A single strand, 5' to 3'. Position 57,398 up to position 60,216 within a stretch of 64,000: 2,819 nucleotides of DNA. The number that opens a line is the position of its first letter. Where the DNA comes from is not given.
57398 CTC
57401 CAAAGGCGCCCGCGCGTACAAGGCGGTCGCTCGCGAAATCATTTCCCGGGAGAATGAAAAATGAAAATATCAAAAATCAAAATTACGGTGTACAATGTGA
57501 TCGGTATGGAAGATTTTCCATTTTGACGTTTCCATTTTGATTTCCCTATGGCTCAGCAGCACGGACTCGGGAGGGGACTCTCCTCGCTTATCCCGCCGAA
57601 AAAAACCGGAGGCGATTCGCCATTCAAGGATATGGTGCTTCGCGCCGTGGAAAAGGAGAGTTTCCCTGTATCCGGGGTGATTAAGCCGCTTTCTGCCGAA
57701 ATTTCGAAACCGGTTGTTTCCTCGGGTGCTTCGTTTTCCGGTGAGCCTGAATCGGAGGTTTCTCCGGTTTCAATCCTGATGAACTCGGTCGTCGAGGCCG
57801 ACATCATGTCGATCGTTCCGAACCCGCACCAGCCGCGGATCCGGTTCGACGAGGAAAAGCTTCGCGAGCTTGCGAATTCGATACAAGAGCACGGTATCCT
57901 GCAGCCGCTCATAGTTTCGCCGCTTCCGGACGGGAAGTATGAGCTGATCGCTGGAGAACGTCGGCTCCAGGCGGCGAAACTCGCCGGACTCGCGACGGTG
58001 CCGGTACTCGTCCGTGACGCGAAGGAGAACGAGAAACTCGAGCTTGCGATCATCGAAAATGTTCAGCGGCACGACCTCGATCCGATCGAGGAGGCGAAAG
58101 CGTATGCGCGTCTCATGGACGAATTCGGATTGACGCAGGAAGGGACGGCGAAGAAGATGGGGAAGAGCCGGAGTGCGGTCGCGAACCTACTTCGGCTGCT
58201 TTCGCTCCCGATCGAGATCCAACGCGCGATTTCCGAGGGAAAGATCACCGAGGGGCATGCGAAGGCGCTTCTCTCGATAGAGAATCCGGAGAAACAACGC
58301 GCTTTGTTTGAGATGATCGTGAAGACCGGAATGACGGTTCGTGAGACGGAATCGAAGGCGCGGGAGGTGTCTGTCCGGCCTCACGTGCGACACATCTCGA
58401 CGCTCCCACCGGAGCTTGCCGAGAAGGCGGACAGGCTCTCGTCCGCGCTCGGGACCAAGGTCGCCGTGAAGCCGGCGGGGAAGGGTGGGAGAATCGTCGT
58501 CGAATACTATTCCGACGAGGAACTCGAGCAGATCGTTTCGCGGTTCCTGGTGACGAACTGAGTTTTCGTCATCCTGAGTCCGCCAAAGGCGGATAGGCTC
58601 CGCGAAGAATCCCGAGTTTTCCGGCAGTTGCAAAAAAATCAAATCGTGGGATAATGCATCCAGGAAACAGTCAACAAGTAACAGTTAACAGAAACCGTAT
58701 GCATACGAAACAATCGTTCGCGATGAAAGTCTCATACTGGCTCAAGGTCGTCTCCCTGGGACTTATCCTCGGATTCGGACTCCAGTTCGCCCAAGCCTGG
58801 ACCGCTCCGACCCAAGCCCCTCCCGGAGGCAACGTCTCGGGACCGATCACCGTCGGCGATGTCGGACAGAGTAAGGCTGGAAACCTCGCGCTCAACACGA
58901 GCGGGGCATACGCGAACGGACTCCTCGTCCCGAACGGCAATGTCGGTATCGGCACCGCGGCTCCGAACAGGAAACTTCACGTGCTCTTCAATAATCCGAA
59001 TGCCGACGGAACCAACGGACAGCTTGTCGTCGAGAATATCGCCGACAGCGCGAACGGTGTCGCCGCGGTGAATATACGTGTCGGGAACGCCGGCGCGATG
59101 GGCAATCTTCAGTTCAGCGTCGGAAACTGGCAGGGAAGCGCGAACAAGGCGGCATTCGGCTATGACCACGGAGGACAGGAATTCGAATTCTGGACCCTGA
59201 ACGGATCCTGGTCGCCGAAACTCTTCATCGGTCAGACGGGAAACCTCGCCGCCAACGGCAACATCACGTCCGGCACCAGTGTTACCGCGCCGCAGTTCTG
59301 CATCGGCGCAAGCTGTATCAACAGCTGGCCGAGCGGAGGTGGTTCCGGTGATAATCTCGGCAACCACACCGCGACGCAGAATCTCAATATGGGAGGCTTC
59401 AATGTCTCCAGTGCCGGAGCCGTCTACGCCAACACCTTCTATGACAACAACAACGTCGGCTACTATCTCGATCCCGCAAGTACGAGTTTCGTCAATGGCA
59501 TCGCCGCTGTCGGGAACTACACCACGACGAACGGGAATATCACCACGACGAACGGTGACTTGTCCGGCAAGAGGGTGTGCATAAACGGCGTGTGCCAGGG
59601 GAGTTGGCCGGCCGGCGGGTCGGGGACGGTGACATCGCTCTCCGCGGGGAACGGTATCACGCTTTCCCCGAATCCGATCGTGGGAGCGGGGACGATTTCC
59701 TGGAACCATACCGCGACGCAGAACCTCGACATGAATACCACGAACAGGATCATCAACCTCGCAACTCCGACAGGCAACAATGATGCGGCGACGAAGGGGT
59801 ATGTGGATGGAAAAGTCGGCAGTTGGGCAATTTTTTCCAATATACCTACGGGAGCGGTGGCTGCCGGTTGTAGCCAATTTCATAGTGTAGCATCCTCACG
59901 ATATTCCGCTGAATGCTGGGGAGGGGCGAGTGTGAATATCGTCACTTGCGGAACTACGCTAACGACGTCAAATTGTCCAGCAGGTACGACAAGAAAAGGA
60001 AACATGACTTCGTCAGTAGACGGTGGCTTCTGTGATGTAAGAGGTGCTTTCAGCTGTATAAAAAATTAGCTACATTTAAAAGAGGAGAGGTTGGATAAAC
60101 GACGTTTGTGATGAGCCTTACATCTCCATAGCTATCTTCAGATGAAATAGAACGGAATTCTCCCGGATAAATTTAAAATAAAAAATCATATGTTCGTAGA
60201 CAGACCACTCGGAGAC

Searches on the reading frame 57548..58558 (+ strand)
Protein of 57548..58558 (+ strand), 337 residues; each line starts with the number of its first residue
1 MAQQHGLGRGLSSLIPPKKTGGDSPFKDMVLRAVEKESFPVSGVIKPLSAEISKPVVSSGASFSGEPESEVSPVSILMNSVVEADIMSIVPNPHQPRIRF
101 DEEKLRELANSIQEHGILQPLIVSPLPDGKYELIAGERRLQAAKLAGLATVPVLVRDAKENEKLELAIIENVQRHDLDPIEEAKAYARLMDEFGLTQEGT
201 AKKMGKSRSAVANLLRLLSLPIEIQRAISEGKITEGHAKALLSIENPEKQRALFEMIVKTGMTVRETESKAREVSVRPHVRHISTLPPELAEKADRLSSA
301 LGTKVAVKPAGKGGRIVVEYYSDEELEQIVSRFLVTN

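Call 13: search_protein_families(library=pfam, proteins=[window:57548-58558:+], max_evalue=0.01)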
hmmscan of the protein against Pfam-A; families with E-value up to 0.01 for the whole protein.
window:57548-58558:+ (337 aa): 5 families
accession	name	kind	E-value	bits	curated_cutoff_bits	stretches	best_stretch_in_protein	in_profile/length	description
PF17762.8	HTH_ParB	-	2.8e-39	133.8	22.6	1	176-274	2-100/102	ParB HTH domain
PF02195.25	ParB_N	-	2.4e-32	111.3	26.3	1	81-173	3-95/95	ParB N-terminal domain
PF23552.2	ParB_C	-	2.9e-09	36.7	23.8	1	289-333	4-49/50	ParB dimerisation domain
PF01381.28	HTH_3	-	0.00096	19.6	23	1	188-216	3-31/55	Helix-turn-helix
PF08281.18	Sigma70_r4_2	-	0.0028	17.7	25.7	0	190-216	22-48/54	Sigma-70, region 4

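Call 14: search_protein_families(library=ncbifam, proteins=[window:57548-58558:+], max_evalue=0.01)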
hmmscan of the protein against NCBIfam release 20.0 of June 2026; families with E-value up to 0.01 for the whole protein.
window:57548-58558:+ (337 aa): 7 families
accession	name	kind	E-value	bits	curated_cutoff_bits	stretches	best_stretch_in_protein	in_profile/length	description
TIGR04285.1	nucleoid_noc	exception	9.1e-72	241.5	315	1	81-275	2-195/255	nucleoid occlusion protein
TIGR00180.1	parB_part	domain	1.2e-59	201.2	58.45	1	80-255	4-183/186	ParB/RepB/Spo0J family partition protein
TIGR03734.1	PRTRC_parB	hypoth_equivalog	1.1e-36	126.5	278.6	1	94-272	6-187/555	PRTRC system ParB family protein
TIGR03454.1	partition_RepB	equivalog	3.8e-16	59.4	201.5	1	79-228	62-212/325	plasmid partitioning protein RepB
NF010406.0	PRK13832.1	subfamily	1.6e-14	53.4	640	1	81-233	4-158/578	plasmid partitioning protein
NF010440.0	PRK13866.1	equivalog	8.9e-09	34.9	522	1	80-307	64-290/336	plasmid partitioning protein RepB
NF003257.0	PRK04217.1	equivalog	0.0011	19.1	115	0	181-215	46-79/110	hypothetical protein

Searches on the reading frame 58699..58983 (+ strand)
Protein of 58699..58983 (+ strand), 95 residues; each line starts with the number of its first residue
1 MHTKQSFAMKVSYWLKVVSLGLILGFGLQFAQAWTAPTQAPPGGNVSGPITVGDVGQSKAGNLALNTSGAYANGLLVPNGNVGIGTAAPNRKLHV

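Call 45: search_protein_representatives(protein=window:58699-58983:+)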
Query: 95 residues. Proteins with E-value up to 0.001 (for the whole library): 10343; up to 1e-10: 1764; up to 1e-30: 15. The best 150 are listed.
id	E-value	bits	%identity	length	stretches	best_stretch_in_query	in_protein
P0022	2.5e-54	197.8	100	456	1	1-95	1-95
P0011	8.4e-47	173.7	88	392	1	1-95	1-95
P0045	5.3e-46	171.2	55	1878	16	51-95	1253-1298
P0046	1.4e-43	163.4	48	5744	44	62-94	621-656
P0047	9.4e-39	147.9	64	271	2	2-95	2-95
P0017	1.2e-37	144.4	78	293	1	3-95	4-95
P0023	2.4e-36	140.2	62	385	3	4-94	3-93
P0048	1.8e-34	134.2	70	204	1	4-95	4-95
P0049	7.7e-34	132.2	48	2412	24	24-95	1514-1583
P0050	1.6e-33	131.2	67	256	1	5-94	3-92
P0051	2.7e-33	130.5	49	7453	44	64-94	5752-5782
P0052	5.3e-32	126.3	49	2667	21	54-95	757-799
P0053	2.0e-31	124.5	65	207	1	4-95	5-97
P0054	5.3e-31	123.1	47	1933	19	46-95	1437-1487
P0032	8.7e-31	122.4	69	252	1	6-94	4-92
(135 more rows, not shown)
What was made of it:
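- On CPR 'A-x-A|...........' leader and N-module family (unnamed; no Pfam or NCBIfam model): Call 45 gave 10,343 cluster representatives at E<=1e-3 and 1,764 at 1e-10.
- The family itself is very large, with 10,343 cluster representatives at E<=1e-3 (call 45).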

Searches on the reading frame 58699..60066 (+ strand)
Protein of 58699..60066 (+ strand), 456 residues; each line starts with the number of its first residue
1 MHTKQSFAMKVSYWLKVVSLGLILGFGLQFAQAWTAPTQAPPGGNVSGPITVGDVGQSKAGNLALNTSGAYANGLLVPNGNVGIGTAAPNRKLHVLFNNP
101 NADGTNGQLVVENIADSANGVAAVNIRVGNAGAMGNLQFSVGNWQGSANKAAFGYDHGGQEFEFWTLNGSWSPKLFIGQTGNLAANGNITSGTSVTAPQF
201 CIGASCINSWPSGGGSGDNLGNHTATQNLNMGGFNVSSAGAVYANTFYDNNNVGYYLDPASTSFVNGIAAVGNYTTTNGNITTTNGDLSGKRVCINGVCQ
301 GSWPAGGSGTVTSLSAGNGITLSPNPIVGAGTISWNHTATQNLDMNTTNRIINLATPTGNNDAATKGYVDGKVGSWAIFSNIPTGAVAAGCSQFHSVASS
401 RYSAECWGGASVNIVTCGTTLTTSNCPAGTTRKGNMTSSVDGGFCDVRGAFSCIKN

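Call 13: search_protein_families(library=pfam, proteins=[window:58723-60066:+], max_evalue=0.01)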
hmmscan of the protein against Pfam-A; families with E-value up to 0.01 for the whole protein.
window:58723-60066:+ (448 aa): 0 families

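Call 14: search_protein_families(library=ncbifam, proteins=[window:58723-60066:+], max_evalue=0.01)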
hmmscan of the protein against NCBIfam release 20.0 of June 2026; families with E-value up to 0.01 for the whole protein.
window:58723-60066:+ (448 aa): 0 families

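Call 16: find_encoding_contigs(protein=window:58723-60066:+, flank=3000, max_places=10)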
Protein window:58723-60066:+ (448 aa): no gene with exactly this product is on record in the collection.

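Call 55: search_protein_families(library=phrogs, proteins=[window:58699-60066:+], max_evalue=0.01)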
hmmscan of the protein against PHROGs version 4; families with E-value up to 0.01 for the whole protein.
window:58699-60066:+ (456 aa): 0 families

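Call 56: search_solved_structures(query=window:58699-60066:+, max_evalue=1)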
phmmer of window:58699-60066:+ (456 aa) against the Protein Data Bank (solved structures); distinct sequences matched with E-value up to 1: 1.
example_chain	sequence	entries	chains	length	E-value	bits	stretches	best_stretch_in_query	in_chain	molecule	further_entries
5tzn_F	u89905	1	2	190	0.42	12.6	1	163-226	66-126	Glycoprotein family protein m12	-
